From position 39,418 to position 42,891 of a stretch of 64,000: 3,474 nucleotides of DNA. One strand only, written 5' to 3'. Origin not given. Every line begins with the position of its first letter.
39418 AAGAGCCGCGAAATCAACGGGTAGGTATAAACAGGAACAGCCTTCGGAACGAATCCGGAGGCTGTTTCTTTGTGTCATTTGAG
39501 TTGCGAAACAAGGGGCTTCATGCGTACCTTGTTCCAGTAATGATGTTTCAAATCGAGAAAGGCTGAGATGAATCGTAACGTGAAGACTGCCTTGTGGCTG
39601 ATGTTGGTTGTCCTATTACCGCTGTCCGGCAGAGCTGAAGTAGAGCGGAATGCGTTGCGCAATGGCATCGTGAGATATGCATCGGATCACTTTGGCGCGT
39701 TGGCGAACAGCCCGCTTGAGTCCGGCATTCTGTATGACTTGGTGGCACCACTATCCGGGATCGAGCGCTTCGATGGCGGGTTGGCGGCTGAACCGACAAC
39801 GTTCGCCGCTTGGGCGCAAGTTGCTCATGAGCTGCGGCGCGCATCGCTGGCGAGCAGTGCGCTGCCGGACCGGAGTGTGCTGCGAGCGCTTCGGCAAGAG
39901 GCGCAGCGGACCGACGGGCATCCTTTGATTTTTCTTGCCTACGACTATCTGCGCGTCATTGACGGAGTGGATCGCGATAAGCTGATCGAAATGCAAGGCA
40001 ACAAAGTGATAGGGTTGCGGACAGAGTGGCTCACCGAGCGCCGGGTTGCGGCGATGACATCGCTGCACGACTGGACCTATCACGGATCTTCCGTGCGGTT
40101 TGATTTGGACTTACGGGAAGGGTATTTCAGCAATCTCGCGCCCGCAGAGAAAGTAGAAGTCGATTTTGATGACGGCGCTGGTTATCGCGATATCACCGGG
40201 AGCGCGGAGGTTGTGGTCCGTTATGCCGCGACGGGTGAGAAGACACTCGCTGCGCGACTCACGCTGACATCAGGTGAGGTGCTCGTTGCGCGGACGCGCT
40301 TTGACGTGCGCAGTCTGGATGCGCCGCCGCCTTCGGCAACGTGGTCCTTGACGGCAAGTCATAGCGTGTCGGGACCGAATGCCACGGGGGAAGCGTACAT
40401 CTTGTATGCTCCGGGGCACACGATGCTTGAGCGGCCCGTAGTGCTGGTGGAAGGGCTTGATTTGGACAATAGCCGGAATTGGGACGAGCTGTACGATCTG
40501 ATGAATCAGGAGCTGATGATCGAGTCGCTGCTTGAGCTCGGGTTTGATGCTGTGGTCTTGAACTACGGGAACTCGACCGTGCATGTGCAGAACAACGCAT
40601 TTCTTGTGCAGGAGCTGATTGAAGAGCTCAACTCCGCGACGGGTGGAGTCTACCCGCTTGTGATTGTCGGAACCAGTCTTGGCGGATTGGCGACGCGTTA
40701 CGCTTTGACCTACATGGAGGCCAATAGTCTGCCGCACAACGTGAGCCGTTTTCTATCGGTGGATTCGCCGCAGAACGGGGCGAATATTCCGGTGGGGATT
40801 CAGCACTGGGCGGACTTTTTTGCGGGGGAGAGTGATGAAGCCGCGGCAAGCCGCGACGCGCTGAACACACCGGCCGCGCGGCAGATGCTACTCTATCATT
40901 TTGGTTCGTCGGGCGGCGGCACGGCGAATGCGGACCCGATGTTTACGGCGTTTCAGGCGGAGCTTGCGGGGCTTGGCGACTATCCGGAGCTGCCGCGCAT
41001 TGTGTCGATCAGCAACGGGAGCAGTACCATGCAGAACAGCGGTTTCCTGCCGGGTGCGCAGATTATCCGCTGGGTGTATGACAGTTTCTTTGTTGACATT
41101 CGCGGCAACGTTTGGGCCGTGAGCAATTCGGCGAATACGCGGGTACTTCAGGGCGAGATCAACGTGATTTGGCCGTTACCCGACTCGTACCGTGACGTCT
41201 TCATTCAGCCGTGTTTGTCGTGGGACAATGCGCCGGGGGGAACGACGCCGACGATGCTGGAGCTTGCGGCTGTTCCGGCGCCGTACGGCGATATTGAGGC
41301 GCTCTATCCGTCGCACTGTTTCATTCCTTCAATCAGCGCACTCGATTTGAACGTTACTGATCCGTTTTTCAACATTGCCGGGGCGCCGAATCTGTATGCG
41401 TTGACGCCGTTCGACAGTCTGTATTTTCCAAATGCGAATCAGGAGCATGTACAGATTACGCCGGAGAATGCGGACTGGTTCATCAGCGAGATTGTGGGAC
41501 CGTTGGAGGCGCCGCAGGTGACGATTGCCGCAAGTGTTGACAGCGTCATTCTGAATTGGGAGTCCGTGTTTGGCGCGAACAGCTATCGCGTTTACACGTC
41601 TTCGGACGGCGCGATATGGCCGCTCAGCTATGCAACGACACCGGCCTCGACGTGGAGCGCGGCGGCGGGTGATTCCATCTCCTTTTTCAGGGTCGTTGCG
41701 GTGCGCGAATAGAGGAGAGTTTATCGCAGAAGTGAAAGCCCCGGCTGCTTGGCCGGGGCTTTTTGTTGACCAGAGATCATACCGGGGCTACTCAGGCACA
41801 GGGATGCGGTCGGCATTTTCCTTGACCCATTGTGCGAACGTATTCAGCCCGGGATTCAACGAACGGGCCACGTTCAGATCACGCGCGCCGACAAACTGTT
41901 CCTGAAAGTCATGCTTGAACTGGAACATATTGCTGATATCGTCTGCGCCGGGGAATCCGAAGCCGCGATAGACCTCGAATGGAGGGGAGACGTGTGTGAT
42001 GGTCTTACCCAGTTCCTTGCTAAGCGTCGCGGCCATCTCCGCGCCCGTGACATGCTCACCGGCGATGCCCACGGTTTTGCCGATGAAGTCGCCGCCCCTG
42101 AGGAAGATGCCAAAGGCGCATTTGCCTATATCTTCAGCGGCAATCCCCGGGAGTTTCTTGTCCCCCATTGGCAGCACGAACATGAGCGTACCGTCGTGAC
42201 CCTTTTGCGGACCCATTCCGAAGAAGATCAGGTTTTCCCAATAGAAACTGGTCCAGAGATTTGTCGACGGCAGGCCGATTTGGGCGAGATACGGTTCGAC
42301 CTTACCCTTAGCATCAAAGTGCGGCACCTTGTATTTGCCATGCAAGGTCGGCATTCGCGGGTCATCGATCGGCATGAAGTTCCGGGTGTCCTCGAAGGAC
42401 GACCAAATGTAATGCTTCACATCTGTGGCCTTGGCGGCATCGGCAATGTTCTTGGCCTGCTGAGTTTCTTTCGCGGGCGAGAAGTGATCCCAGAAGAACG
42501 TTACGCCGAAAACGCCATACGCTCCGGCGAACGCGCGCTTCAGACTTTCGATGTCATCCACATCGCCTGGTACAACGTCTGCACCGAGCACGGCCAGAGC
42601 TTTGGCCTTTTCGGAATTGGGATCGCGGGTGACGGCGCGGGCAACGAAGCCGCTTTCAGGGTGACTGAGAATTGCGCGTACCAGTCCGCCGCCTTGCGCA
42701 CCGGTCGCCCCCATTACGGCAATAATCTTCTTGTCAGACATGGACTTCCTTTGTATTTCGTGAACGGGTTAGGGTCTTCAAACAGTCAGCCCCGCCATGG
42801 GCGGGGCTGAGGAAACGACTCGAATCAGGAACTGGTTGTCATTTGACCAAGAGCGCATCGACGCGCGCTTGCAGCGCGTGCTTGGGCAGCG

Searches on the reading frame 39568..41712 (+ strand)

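Call 44: search_protein_families(library=pfam, proteins=[window:39568-41712:+], max_evalue=0.001)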
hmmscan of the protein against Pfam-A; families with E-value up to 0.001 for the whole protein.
window:39568-41712:+ (714 aa): 1 family
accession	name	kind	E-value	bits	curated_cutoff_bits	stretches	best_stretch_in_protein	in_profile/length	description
PF02089.21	Palm_thioest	-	3.2e-05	24.2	26.8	1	290-406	1-114/254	Palmitoyl protein thioesterase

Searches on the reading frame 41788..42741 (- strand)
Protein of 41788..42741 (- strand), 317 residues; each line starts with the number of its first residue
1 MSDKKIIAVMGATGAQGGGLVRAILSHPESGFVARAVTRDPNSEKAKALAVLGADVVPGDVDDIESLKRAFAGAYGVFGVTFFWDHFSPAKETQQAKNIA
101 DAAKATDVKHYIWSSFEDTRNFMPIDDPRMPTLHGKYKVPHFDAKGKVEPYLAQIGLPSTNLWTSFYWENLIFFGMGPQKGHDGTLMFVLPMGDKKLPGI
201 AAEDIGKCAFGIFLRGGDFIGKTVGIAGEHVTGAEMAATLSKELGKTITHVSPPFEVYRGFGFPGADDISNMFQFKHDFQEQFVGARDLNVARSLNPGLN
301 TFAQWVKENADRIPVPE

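Call 44: search_protein_families(library=pfam, proteins=[window:41788-42741:-], max_evalue=0.001)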
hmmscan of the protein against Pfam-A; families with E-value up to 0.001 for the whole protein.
window:41788-42741:- (317 aa): 2 families
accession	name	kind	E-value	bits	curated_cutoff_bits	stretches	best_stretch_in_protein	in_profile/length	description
PF05368.20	NmrA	-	5.4e-54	184.2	27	1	4-303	2-295/298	NmrA-like family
PF13460.12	NAD_binding_10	-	8.1e-16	58.9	27.2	1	11-157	1-136/184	NAD(P)H-binding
